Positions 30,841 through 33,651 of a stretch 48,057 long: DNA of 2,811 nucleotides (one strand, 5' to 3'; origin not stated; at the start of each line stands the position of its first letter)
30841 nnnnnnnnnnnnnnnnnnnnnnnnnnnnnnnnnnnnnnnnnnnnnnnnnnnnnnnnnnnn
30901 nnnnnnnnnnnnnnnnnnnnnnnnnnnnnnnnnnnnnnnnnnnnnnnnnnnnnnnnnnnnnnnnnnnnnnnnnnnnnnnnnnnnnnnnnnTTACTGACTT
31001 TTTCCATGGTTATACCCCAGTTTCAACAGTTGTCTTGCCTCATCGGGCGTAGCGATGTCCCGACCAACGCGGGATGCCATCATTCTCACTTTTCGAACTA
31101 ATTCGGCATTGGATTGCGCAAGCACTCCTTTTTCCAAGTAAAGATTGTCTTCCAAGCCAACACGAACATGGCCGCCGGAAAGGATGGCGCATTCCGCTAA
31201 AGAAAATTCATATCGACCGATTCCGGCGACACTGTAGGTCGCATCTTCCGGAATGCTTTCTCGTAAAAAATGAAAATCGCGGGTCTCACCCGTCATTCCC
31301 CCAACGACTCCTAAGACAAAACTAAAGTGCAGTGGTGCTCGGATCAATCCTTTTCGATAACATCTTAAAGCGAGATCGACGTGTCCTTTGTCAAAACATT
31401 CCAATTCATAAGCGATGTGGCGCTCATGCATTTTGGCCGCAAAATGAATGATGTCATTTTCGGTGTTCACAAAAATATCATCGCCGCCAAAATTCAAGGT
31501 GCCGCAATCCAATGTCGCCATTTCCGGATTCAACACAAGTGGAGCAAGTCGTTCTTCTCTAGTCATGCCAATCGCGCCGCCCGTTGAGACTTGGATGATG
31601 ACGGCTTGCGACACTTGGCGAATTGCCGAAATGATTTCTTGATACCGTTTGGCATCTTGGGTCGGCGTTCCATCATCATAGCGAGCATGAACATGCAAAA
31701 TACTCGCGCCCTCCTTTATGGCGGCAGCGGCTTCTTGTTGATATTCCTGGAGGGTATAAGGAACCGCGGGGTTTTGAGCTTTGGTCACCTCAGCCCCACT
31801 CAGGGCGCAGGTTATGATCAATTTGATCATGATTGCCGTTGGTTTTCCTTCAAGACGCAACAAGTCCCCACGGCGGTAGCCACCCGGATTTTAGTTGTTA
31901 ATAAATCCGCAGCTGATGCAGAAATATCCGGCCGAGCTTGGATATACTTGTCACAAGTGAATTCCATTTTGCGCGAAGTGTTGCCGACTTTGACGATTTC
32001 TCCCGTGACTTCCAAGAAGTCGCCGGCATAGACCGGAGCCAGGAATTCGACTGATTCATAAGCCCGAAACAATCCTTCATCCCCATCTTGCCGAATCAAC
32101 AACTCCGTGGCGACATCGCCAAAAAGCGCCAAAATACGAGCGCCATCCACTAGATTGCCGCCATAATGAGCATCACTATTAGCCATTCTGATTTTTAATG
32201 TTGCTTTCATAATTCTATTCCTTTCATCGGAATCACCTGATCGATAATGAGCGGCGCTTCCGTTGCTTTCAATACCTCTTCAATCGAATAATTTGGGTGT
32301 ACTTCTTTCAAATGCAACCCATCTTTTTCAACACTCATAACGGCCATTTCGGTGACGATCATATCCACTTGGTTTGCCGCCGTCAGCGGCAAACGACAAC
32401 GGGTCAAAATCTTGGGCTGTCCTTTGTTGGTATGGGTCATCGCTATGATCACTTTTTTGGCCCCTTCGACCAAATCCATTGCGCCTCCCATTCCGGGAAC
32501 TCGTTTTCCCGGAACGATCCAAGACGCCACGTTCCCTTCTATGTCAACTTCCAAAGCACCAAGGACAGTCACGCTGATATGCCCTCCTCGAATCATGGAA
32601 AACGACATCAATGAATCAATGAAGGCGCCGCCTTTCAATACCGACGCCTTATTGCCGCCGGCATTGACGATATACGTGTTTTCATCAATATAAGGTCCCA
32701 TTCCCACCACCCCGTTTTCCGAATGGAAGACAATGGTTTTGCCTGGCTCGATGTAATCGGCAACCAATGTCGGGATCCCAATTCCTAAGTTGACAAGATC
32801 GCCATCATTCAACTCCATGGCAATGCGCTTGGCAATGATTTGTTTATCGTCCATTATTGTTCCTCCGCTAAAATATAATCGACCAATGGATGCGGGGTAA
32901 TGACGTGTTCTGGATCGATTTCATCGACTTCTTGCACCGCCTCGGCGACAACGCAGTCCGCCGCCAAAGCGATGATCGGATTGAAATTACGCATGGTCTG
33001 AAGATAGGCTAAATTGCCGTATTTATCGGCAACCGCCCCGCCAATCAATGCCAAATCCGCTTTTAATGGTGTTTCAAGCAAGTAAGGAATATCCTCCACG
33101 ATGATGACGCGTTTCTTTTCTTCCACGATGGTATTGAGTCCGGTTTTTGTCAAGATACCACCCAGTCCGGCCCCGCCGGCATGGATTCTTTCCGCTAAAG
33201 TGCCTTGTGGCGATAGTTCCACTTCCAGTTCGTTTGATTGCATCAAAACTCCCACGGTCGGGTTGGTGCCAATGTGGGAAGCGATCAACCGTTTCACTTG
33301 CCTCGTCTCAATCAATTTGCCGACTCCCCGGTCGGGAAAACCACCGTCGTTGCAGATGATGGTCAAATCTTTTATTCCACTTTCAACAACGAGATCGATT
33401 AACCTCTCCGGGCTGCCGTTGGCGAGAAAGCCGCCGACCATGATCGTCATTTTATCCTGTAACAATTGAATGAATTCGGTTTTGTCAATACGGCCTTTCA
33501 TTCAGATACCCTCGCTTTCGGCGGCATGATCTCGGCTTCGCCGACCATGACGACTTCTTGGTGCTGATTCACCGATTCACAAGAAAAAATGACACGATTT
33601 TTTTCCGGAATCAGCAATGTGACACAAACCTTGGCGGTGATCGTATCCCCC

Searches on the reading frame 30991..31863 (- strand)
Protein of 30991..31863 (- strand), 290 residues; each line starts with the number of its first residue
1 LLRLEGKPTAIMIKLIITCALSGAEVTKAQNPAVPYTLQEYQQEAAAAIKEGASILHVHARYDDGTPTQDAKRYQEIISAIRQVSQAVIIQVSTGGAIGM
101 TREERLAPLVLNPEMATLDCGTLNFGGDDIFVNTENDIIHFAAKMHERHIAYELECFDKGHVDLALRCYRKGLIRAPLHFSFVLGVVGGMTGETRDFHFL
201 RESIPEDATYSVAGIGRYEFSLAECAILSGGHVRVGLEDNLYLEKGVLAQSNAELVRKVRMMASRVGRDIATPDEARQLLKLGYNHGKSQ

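Call 5: search_protein_families(library=ncbifam, proteins=[window:30991-31863:-])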
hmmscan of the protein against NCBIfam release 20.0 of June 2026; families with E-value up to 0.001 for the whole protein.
window:30991-31863:- (290 aa): 4 families
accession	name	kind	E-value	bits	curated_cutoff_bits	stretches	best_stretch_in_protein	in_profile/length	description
NF052387.1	Lys_ferment_KCE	equivalog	6.9e-121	402.7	382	1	14-282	1-267/267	3-keto-5-aminohexanoate cleavage enzyme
NF052389.1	Lys_KAL_CLE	exception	6.4e-89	298.7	725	1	13-281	169-435/440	bifunctional 3-aminobutyryl-CoA ammonia lyase/3-keto-5-aminohexanoate cleavage enzyme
NF053538.1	DixhxACActTsKce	equivalog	7e-71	238.8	430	2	128-282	144-302/310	3,5-dioxohexanoate:acetyl-CoA acetone transferase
NF053568.1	3OXCoAcCUPNH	equivalog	2.1e-66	224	350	1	15-282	4-272/274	3-oxoadipate:acetyl-CoA acetyltransferase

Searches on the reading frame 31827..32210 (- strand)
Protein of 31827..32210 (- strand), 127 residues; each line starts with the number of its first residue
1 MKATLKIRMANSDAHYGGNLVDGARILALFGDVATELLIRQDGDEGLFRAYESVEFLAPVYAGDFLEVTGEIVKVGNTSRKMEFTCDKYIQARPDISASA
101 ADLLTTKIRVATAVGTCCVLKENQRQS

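Call 5: search_protein_families(library=ncbifam, proteins=[window:31827-32210:-])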
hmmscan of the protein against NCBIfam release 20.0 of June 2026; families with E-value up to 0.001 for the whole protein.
window:31827-32210:- (127 aa): 2 families
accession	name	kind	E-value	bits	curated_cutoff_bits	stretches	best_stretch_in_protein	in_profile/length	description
NF052388.1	Lys_ferment_KAL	equivalog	1e-53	180.8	160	1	1-119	1-119/120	3-aminobutyryl-CoA ammonia lyase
NF052389.1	Lys_KAL_CLE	exception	3.3e-53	181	725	1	2-126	4-130/440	bifunctional 3-aminobutyryl-CoA ammonia lyase/3-keto-5-aminohexanoate cleavage enzyme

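Call 6: search_protein_families(library=pfam, proteins=[window:31827-32210:-])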
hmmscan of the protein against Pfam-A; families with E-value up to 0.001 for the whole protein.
window:31827-32210:- (127 aa): 1 family
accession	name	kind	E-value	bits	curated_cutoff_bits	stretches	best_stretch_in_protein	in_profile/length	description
PF03061.28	4HBT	-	9.2e-07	29.5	20.6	1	23-83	6-67/79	Thioesterase superfamily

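Call 19: find_homologous_proteins(query=window:31827-32210:-)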
Query window:31827-32210:- (127 aa): 8000 proteins with E <= 0.001 among 8000 candidates; the best 120 are listed.
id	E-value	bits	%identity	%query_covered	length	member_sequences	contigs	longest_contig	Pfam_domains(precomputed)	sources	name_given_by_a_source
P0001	3.7e-76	271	100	100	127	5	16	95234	PF03061.29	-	-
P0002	2.7e-58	213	81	100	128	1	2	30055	-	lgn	-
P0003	8.4e-55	202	77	98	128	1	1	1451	PF03061.29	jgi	-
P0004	1.1e-54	202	76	100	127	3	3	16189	-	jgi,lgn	-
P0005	1.2e-54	201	78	98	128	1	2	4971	PF03061.29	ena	-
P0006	1.3e-54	201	77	99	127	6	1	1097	-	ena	-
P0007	1.7e-54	201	76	100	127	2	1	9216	PF03061.29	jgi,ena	jgi:3-aminobutyryl-CoA ammonia-lyase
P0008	2.0e-54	201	76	100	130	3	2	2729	PF03061.29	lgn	-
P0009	3.0e-54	200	76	100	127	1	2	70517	PF03061.29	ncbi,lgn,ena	-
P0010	3.1e-54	200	78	98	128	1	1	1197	PF03061.29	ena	-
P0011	5.7e-54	199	74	98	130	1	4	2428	-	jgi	jgi:3-aminobutyryl-CoA ammonia-lyase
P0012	8.1e-54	199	75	100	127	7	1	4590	PF03061.29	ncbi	ncbi:MAG: hotdog fold domain-containing protein [Candidatus Izemoplasmatales bacterium]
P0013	2.2e-53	197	74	98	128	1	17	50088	PF03061.29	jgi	jgi:3-aminobutyryl-CoA ammonia-lyase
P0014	2.2e-53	197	76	98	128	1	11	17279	PF03061.29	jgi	jgi:3-aminobutyryl-CoA ammonia-lyase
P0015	3.0e-53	197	73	100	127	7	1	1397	PF03061.29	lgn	-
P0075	4.7e-51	190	74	98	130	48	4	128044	PF03061.29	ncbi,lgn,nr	ncbi:hotdog domain-containing protein [Caldanaerobacter subterraneus]|nr:hotdog domain-containing pr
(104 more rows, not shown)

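Call 21: find_related_loci(query=A1, collection=genome_contigs, flank=10000)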
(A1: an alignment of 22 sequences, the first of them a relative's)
Query A1 (127 aa) in genome_contigs; peptide patterns used: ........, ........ (x = any residue, [..] = any of these).
600 stretches matched a pattern (row limit reached: there are more); 572 encode a relative of the query (tblastn E <= 1e-3); the best 80 are kept; 80 distinct loci.
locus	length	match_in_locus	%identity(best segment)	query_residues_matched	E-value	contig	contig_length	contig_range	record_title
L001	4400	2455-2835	77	1-127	1e-62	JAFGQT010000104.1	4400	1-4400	MAG: Bacilli bacterium isolate Zod_Metabat.782 k87_6989852, whole genome shotgun sequence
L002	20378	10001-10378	78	1-126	1e-62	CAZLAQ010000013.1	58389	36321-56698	MAG TPA_asm: uncultured Candidatus Izemoplasmatales bacterium isolate SRP178699_co1_449 genome assembly, contig: NODE_43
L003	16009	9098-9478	75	1-127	2e-61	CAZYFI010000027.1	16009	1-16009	MAG TPA_asm: uncultured Bacteroidales bacterium isolate SRP263991_co7_841 genome assembly, contig: NODE_6455_length_1600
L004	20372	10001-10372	73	2-125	1e-59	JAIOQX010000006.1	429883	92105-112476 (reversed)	MAG: Acholeplasmataceae bacterium isolate SMBSF03 20071_Bin_1_contigs_1_c_000000000004, whole genome shotgun sequence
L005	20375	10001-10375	74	1-125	6e-59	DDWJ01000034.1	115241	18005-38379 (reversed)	MAG TPA_asm: Bacillales bacterium UBA2289 UBA2289_contig_15340, whole genome shotgun sequence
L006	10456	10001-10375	72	1-125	1e-58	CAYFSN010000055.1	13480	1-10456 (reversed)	MAG TPA_asm: uncultured Christensenella sp. isolate ERP107106_co2_232 genome assembly, contig: NODE_4145_length_13480_co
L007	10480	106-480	74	1-125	2e-58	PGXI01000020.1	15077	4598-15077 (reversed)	MAG: Tenericutes bacterium HGW-Tenericutes-5 08E140C01_z5_2013_Ig3399_v2_scaffold_2637, whole genome shotgun sequence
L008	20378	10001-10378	71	1-126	5e-58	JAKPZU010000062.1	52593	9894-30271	MAG: Bacillota bacterium isolate USCA_maxbin.164 k141_1617994, whole genome shotgun sequence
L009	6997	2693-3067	72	1-125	1e-57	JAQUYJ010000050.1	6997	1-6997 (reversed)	MAG: Bacilli bacterium isolate STD2_234 NODE_44876_length_6997_cov_2.478457_Sandtown_D2, whole genome shotgun sequence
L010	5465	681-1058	72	1-126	2e-57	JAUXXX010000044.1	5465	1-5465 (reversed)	MAG: bacterium isolate C17_metabat.bin.21 C17_k141_3115, whole genome shotgun sequence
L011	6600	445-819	72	1-125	4e-57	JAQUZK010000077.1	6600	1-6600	MAG: Candidatus Izemoplasmatales bacterium isolate STD2_259 NODE_48884_length_6600_cov_3.589680_Sandtown_D2, whole genom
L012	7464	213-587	71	1-125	3e-57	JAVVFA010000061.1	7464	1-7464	MAG: Candidatus Izemoplasmatales bacterium isolate TamC13-35 NODE_61_length_7464_cov_3.822255, whole genome shotgun sequ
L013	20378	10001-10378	71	1-126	3e-57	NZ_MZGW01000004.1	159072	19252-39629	Alkalithermobacter paradoxus strain DSM 7309 CLOTH_contig000004, whole genome shotgun sequence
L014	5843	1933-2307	70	1-125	6e-57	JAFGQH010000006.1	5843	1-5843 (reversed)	MAG: Bacilli bacterium isolate Zod_Metabat.734 k87_1017112, whole genome shotgun sequence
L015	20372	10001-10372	69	2-125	6e-57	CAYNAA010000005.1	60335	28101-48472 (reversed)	MAG TPA_asm: uncultured Candidatus Izemoplasmatales bacterium isolate SRP252850_co1_199 genome assembly, contig: NODE_60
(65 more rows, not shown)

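Call 25: find_encoding_contigs(protein=P0001, flank=3000, max_places=6)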
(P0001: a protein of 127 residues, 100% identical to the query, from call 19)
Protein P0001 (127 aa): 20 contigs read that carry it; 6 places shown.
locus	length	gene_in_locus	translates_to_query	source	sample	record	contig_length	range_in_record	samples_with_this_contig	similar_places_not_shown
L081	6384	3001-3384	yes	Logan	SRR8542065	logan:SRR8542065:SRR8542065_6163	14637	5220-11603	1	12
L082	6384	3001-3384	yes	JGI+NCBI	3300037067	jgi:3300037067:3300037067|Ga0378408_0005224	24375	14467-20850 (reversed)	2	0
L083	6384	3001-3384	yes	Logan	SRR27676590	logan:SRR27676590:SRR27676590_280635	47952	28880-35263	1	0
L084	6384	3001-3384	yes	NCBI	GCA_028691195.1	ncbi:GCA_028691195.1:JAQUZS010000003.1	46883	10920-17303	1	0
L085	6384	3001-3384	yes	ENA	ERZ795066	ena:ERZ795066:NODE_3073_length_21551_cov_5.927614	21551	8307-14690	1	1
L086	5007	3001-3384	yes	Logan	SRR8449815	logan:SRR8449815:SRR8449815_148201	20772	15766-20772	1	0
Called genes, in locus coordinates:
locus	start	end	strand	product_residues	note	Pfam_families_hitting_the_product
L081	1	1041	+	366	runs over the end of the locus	PF00730:HhH-GPD, PF00633:HHH (faint), PF14815:NUDIX_4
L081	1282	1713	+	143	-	PF01575:MaoC_dehydratas, PF13452:FAS1_DH_region (weak)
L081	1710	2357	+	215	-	PF01144:CoA_trans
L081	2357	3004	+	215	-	PF01144:CoA_trans, PF13336:AcetylCoA_hyd_C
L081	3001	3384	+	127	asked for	PF03061:4HBT (weak)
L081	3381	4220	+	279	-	PF05853:BKACE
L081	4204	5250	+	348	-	PF26370:KDD_N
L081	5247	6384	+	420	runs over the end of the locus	PF04055:Radical_SAM, PF12544:LAM_C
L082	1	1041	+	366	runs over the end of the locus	PF00730:HhH-GPD, PF00633:HHH (faint), PF14815:NUDIX_4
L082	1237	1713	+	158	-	PF01575:MaoC_dehydratas, PF13452:FAS1_DH_region (weak)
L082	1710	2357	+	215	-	PF01144:CoA_trans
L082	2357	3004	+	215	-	PF01144:CoA_trans, PF13336:AcetylCoA_hyd_C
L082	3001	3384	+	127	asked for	PF03061:4HBT (weak)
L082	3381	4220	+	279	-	PF05853:BKACE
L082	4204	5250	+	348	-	PF26370:KDD_N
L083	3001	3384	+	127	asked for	PF03061:4HBT (weak)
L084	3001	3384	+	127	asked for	PF03061:4HBT (weak)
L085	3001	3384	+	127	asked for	PF03061:4HBT (weak)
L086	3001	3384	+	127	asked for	PF03061:4HBT (weak)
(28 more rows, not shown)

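Call 42: find_encoding_contigs(protein=P0075, flank=6000, max_places=2)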
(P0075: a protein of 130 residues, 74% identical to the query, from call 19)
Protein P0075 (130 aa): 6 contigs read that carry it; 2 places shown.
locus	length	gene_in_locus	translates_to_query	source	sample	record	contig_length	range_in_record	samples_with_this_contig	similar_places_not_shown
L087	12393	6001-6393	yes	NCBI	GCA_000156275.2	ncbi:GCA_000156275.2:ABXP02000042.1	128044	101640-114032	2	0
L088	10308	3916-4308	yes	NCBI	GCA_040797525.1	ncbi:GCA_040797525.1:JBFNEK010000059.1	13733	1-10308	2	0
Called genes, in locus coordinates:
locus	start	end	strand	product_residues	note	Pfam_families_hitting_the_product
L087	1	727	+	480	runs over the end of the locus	PF01139:RtcB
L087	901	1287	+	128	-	PF01909:NTP_transf_2, PF18765:Polbeta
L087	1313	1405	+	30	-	-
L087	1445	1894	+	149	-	PF01909:NTP_transf_2, PF18765:Polbeta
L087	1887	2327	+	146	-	PF01934:HepT-like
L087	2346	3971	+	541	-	PF00753:Lactamase_B, PF23023:Anti-Pycsar_Apyc1 (weak), PF12706:Lactamase_B_2 (weak), PF16661:Lactamase_B_6, PF10996:Beta-Casp, PF07521:RMMBL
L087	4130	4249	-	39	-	-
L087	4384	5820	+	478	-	PF08448:PAS_4 (weak), PF00158:Sigma54_activat, PF01078:Mg_chelatase (faint), PF14532:Sigma54_activ_2, PF07728:AAA_5 (weak), PF25601:AAA_lid_14, PF02954:HTH_8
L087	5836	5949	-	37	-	-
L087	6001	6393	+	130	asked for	PF03061:4HBT (weak)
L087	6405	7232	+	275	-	PF05853:BKACE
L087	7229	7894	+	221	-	PF01144:CoA_trans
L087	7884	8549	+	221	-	PF01144:CoA_trans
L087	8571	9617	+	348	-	PF26370:KDD_N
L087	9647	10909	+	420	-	PF13353:Fer4_12 (faint), PF04055:Radical_SAM, PF12544:LAM_C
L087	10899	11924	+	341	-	-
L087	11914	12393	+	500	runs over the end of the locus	PF00488:MutS_V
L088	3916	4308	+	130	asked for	PF03061:4HBT (weak)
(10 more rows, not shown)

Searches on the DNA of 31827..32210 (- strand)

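Call 22: search_rna_families(sources=[L001, L002, L005, L008, L013, L009, L010, L014, L019, L023, L006, L007], threshold=gathering)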
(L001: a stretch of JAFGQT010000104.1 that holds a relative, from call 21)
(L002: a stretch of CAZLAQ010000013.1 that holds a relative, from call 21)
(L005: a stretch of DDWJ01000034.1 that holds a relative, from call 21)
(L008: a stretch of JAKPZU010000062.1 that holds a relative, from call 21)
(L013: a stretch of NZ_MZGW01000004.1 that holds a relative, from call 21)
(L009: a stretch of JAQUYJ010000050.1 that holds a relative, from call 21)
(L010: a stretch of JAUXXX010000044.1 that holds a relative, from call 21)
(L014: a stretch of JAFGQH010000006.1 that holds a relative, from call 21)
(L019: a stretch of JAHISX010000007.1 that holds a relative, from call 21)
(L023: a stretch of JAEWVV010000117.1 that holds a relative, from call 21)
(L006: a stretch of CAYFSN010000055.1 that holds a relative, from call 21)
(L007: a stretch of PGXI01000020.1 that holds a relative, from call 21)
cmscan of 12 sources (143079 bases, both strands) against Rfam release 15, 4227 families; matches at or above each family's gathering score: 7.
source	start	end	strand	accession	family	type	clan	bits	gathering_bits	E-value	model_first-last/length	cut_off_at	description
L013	9735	9912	+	RF00168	Lysine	Cis-reg; riboswitch;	-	93.1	30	6.2e-23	1-182/182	no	Lysine riboswitch aptamer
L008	8065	8239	+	RF00168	Lysine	Cis-reg; riboswitch;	-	80.7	30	3.8e-19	1-182/182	no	Lysine riboswitch aptamer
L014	2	177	+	RF00168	Lysine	Cis-reg; riboswitch;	-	77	30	5e-18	1-182/182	no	Lysine riboswitch aptamer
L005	8064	8239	+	RF00168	Lysine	Cis-reg; riboswitch;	-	75.1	30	1.9e-17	1-182/182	no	Lysine riboswitch aptamer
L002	8068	8240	+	RF00168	Lysine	Cis-reg; riboswitch;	-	67.4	30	4.3e-15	1-182/182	no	Lysine riboswitch aptamer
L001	514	687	+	RF00168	Lysine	Cis-reg; riboswitch;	-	58.8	30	1.8e-12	1-182/182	no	Lysine riboswitch aptamer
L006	9342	9515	+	RF00168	Lysine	Cis-reg; riboswitch;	-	47.3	30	6.1e-09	1-182/182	no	Lysine riboswitch aptamer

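Call 47: search_rna_families(source=L019, start=1100, end=1700, threshold=evalue, max_evalue=1, show_alignments=1)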
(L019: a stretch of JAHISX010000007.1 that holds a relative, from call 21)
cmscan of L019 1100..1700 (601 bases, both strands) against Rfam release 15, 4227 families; matches with E-value up to 1: 3.
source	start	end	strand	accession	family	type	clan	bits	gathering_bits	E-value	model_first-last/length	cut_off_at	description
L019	1277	1455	+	RF00168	Lysine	Cis-reg; riboswitch;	-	70.4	30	2.2e-18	1-182/182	no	Lysine riboswitch aptamer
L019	1240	1342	+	RF01848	ACEA_U3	Gene; snRNA; snoRNA; CD-box;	CL00100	18.1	55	0.33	1-209/209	no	ACEA small nucleolar RNA U3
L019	1436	1569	+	RF01673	PhrS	Gene; sRNA;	-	14.7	37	0.24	1-212/212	no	PhrS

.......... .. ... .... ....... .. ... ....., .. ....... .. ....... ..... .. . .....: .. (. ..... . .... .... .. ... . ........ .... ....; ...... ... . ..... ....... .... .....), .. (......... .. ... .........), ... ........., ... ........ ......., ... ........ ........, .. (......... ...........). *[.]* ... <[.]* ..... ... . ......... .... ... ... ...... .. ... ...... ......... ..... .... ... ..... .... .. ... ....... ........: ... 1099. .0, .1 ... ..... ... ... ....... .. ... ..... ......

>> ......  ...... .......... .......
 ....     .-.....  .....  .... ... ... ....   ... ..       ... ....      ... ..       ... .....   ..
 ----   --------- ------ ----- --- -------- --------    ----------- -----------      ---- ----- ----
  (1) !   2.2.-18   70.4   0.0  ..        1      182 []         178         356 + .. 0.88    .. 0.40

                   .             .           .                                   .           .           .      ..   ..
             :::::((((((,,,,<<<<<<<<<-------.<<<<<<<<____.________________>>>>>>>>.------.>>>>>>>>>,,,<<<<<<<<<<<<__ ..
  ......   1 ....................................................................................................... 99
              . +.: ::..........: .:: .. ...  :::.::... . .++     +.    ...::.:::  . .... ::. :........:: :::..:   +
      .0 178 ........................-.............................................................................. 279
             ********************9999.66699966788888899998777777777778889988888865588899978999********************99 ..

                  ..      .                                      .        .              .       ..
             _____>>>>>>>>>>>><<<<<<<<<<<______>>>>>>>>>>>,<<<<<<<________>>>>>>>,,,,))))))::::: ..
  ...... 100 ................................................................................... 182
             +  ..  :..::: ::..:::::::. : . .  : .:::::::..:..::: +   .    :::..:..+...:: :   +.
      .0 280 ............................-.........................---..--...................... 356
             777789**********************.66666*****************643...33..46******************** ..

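Call 48: search_rna_families(sources=[L026, L077, L055, L030, L025, L052, L062, L064, L038, L051, L022], threshold=gathering)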
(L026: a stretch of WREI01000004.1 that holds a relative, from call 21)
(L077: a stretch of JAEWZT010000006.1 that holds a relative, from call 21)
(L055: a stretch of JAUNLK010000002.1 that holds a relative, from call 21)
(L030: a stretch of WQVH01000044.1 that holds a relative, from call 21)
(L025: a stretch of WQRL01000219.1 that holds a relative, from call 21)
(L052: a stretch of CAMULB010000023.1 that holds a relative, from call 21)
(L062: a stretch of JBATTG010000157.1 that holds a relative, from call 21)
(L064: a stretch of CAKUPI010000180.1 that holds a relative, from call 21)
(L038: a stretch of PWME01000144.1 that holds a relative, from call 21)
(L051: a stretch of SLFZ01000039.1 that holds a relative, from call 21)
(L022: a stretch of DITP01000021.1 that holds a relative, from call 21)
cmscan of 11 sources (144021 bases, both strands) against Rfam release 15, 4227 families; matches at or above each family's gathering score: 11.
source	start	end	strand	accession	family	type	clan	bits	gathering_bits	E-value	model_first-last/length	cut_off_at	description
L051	2433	2608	+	RF00168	Lysine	Cis-reg; riboswitch;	-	75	30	2.1e-17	1-182/182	no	Lysine riboswitch aptamer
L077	9765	9945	+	RF00168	Lysine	Cis-reg; riboswitch;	-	73.9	30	4.5e-17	1-182/182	no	Lysine riboswitch aptamer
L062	56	240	+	RF00168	Lysine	Cis-reg; riboswitch;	-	72.2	30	1.5e-16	1-182/182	no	Lysine riboswitch aptamer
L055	5576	5646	-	RF00005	tRNA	Gene; tRNA;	CL00001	71.5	29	2.7e-13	1-71/71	no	tRNA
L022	363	536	+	RF00168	Lysine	Cis-reg; riboswitch;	-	71.3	30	2.9e-16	1-182/182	no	Lysine riboswitch aptamer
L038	4567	4743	+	RF00168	Lysine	Cis-reg; riboswitch;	-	69.1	30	1.3e-15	1-182/182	no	Lysine riboswitch aptamer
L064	103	279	+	RF00168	Lysine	Cis-reg; riboswitch;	-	68.8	30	1.7e-15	1-182/182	no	Lysine riboswitch aptamer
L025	268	439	+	RF00168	Lysine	Cis-reg; riboswitch;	-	67.8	30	3.3e-15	1-182/182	no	Lysine riboswitch aptamer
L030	9741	9916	+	RF00168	Lysine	Cis-reg; riboswitch;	-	67.7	30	3.5e-15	1-182/182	no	Lysine riboswitch aptamer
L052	9590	9764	+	RF00168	Lysine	Cis-reg; riboswitch;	-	63.8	30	5.3e-14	1-182/182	no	Lysine riboswitch aptamer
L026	9788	9957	+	RF00168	Lysine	Cis-reg; riboswitch;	-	52.8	30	1.2e-10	1-182/182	no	Lysine riboswitch aptamer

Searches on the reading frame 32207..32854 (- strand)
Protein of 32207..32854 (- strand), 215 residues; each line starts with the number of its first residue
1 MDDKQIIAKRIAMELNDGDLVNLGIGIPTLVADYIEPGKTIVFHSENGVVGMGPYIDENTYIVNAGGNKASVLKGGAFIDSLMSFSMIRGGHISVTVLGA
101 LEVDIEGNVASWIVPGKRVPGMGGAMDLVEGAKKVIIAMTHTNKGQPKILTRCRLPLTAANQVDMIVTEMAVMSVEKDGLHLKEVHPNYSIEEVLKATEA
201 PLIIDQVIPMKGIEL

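Call 5: search_protein_families(library=ncbifam, proteins=[window:32207-32854:-])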
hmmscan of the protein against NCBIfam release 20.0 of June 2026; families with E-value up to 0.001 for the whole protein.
window:32207-32854:- (215 aa): 3 families
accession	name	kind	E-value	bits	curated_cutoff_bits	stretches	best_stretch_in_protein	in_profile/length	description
TIGR02428.1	pcaJ_scoB_fam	subfamily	9.2e-86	286.5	243.55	1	3-203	2-206/207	3-oxoacid CoA-transferase subunit B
NF052271.1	Staph_FadX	equivalog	8.9e-08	31.2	750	1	2-146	276-413/523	fatty acid degradation protein FadX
TIGR01584.1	citF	equivalog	0.00093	17.9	501.45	0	93-194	345-452/492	citrate lyase subunit alpha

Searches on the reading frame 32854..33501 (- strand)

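Call 5: search_protein_families(library=ncbifam, proteins=[window:32854-33501:-])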
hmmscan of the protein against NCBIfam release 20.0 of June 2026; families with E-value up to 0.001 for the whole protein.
window:32854-33501:- (215 aa): 3 families
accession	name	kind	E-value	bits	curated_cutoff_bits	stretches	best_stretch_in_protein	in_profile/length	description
NF007394.0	PRK09920.1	equivalog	2e-81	272.7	315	1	5-214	6-217/219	acetate CoA-transferase subunit alpha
TIGR02429.1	pcaI_scoA_fam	subfamily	1.3e-54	184.9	128.5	1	8-212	10-218/222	3-oxoacid CoA-transferase subunit A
NF052271.1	Staph_FadX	equivalog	1.2e-10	40.6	750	1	60-213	67-241/523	fatty acid degradation protein FadX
